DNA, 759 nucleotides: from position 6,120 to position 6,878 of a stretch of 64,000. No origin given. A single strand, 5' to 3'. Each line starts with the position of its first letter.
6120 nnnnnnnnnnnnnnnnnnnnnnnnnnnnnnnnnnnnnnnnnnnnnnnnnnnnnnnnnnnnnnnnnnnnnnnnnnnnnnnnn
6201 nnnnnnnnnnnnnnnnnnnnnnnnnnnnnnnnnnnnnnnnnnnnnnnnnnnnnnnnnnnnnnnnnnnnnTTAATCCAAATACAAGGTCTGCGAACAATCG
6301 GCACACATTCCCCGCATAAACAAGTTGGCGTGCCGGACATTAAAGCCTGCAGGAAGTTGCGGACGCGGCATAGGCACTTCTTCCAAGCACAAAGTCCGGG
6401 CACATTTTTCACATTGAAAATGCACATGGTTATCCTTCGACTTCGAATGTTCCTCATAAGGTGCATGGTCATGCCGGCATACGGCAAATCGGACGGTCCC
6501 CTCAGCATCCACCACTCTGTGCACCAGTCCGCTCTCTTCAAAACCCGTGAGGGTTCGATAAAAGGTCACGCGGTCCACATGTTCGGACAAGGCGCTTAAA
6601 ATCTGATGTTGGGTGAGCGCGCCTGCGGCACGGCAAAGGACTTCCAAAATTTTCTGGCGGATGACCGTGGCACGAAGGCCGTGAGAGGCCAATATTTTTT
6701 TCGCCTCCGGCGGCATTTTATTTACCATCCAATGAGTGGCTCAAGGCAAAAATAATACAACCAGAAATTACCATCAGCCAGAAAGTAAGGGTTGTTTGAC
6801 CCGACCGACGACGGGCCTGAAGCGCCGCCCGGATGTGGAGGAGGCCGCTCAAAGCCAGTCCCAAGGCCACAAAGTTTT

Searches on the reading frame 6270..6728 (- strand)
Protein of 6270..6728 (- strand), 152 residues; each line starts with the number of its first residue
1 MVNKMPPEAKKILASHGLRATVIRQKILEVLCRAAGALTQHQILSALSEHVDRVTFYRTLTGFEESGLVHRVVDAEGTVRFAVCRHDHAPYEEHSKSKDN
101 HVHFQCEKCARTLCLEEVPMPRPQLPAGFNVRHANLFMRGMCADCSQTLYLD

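Call 58: search_protein_families(library=pfam, proteins=[window:6270-6728:-], max_evalue=0.00001)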
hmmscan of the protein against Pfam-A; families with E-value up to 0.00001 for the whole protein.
window:6270-6728:- (152 aa): 1 family
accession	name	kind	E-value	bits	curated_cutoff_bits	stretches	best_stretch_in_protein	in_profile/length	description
PF01475.25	FUR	-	5.8e-10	39.8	23.1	1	16-113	2-91/121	Ferric uptake regulator family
